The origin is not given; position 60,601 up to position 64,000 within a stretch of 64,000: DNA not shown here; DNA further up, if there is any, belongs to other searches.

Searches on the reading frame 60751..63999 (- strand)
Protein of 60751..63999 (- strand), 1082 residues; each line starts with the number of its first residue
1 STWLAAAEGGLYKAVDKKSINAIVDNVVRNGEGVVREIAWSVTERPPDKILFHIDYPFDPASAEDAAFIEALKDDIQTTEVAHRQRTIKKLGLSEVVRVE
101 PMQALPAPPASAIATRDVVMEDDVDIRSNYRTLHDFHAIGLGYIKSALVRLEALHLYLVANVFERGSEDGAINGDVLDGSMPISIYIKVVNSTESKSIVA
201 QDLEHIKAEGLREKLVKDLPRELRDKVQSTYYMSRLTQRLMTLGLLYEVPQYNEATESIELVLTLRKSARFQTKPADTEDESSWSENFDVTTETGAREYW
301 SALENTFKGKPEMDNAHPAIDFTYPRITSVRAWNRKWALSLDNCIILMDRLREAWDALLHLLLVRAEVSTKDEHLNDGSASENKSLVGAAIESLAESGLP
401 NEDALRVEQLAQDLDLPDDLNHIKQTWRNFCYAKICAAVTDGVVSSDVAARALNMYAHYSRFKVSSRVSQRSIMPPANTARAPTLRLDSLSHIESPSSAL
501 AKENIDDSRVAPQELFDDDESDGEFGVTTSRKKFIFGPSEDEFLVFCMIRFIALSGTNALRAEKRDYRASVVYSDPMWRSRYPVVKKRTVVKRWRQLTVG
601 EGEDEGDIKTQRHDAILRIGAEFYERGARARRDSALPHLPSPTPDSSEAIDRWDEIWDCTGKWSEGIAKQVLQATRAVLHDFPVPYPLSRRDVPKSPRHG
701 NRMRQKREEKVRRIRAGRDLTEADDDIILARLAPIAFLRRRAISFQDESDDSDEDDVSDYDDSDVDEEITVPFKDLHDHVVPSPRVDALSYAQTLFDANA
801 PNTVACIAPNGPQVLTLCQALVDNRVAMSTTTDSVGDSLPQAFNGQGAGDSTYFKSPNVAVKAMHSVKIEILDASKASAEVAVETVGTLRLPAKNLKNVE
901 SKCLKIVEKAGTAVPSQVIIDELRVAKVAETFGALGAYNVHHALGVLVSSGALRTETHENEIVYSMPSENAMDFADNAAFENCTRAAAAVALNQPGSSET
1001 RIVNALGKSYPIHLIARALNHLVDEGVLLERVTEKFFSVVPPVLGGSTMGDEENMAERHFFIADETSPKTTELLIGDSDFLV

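Call 5: search_protein_families(library=pfam, proteins=[window:60751-63969:-], max_evalue=0.01)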
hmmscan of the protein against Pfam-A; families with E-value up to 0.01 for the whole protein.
window:60751-63969:- (1072 aa): 0 families

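Call 26: search_protein_families(library=pfam, proteins=[window:60751-63999:-], max_evalue=0.1)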
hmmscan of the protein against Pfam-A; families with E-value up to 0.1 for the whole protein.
window:60751-63999:- (1082 aa): 0 families

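Call 32: find_homologous_proteins(query=window:60754-63999:-)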
Query window:60754-63999:- (1082 aa): 9 proteins with E <= 0.001 among 8000 candidates.
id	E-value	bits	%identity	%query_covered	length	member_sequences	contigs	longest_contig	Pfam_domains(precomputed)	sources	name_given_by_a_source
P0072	0.0e+0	2425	100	100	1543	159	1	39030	-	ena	-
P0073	0.0e+0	1398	60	100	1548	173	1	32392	-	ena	-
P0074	0.0e+0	1390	60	100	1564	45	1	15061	PF04182.19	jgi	-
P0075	0.0e+0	1389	58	99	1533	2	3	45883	-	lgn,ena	-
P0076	0.0e+0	1280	55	99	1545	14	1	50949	PF24101.2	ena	-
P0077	0.0e+0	1215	53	99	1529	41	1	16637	PF04182.19,PF24101.2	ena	-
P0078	0.0e+0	1212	53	99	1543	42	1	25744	PF04182.19,PF24101.2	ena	-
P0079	0.0e+0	1044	49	99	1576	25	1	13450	-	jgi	-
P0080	1.4e-287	975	48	97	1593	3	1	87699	-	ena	-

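Call 34: find_encoding_contigs(protein=P0072, flank=10000, max_places=2)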
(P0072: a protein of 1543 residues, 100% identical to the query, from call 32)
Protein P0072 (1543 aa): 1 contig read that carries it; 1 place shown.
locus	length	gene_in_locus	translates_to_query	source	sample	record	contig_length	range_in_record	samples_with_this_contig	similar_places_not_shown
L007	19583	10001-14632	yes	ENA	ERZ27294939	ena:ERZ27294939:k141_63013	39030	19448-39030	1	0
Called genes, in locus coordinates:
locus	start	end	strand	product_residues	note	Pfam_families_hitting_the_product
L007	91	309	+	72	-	PF00160:Pro_isomerase (weak)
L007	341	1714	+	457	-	PF00160:Pro_isomerase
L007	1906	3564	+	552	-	PF00996:GDI, PF22603:RAE1_2_domI_C (weak)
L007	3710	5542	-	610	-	PF00009:GTP_EFTU, PF01926:MMR_HSR1 (weak), PF22042:EF-G_D2, PF03144:GTP_EFTU_D2, PF00679:EFG_C, PF21018:BipA_C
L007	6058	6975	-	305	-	PF09419:PGP_phosphatase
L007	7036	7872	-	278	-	PF00847:AP2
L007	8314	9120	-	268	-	PF00149:Metallophos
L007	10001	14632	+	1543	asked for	-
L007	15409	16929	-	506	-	PF00355:Rieske, PF19112:VanA_C (weak), PF08417:PaO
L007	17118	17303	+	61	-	PF05051:COX17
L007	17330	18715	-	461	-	PF12999:PRKCSH-like, PF13015:PRKCSH_1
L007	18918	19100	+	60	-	-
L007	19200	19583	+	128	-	?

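Call 35: find_encoding_contigs(protein=P0076, flank=10000, max_places=2)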
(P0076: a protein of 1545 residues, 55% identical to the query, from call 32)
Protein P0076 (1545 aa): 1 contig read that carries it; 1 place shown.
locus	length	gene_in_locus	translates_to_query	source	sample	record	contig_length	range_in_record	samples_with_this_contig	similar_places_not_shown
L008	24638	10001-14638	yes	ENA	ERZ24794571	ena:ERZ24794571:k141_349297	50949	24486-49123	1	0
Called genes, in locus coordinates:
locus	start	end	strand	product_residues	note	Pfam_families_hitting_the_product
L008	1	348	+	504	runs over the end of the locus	PF00160:Pro_isomerase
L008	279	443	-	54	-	-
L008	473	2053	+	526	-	PF00996:GDI, PF22603:RAE1_2_domI_C (faint)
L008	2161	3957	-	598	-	PF00009:GTP_EFTU, PF01926:MMR_HSR1 (weak), PF22042:EF-G_D2, PF03144:GTP_EFTU_D2, PF00679:EFG_C, PF21018:BipA_C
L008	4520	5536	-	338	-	PF09419:PGP_phosphatase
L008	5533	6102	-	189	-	PF00847:AP2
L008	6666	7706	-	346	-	-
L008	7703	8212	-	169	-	-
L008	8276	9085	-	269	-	PF00149:Metallophos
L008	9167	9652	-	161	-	PF16891:STPPase_N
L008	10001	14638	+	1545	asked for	PF24101:WHD_GTF3C1 (faint)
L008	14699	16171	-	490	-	PF00355:Rieske, PF19112:VanA_C (weak), PF08417:PaO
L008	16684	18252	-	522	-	PF12999:PRKCSH-like, PF13015:PRKCSH_1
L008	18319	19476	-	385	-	PF00013:KH_1, PF07650:KH_2 (faint), PF22675:KH-I_KHDC4-BBP (faint), PF22891:KH_PNO1_2nd (faint), PF14611:KH_SLS1_1 (faint), PF24641:KH_DEAH11_2nd (faint), PF00013:KH_1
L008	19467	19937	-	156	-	-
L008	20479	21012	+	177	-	PF00583:Acetyltransf_1, PF13508:Acetyltransf_7 (weak), PF08445:FR47 (weak)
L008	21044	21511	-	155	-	-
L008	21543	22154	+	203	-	-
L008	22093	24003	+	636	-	-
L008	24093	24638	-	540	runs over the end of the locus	PF00118:Cpn60_TCP1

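Call 36: find_encoding_contigs(protein=P0080, flank=10000, max_places=2)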
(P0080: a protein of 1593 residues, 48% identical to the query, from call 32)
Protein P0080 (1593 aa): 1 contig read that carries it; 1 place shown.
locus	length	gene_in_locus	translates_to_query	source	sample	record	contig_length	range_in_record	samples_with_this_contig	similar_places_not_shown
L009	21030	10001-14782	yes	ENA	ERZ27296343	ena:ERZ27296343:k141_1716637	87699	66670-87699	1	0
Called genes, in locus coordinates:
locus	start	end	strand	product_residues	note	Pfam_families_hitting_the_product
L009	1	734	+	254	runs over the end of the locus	-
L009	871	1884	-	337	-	PF13621:Cupin_8, PF08007:JmjC_2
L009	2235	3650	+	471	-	PF02535:Zip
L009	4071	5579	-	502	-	PF00320:GATA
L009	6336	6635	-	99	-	-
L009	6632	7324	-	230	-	-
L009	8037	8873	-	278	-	PF00149:Metallophos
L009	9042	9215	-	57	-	-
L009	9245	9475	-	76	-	PF16891:STPPase_N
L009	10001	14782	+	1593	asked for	-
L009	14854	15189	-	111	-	-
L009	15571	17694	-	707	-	PF00355:Rieske, PF19112:VanA_C (weak), PF08417:PaO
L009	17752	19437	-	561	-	PF12999:PRKCSH-like, PF13015:PRKCSH_1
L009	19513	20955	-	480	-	PF22675:KH-I_KHDC4-BBP (faint), PF07650:KH_2 (faint), PF21800:KH_KRR1_2nd (faint), PF00013:KH_1, PF22891:KH_PNO1_2nd (faint), PF14611:KH_SLS1_1 (faint), PF00013:KH_1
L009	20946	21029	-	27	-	?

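Call 52: search_protein_families(library=pfam, proteins=[P0072, P0077], max_evalue=0.1)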
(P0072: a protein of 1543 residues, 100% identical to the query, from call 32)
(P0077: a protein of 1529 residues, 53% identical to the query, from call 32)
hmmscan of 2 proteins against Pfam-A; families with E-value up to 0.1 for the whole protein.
P0072 (1543 aa): 2 families
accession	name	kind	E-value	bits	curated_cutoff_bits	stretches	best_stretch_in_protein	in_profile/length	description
PF24101.1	eWH_GTF3C1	-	0.00036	20.7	30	1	437-493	4-60/110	GTF3C1, extended winged-helix domain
PF04182.18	B-block_TFIIIC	-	0.043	14.3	22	1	157-221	5-72/73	B-block binding subunit of TFIIIC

P0077 (1529 aa): 3 families
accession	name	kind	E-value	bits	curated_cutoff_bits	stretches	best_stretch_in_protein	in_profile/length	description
PF24101.1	eWH_GTF3C1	-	1.4e-06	28.4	30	1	434-496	4-66/110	GTF3C1, extended winged-helix domain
PF04182.18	B-block_TFIIIC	-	1.4e-05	25.5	22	1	159-227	4-71/73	B-block binding subunit of TFIIIC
PF24658.1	DUF7647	-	0.046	14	27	0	636-790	16-179/180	Domain of unknown function (DUF7647)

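Call 65: search_solved_structures(query=A2, max_evalue=1)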
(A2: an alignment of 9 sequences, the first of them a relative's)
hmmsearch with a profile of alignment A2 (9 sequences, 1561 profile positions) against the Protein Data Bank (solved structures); distinct sequences matched with E-value up to 1: 1.
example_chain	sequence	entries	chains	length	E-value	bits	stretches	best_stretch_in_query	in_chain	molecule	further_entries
2mh2_A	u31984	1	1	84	0.32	11.2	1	1418-1457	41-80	Homologous-pairing protein 2 homolog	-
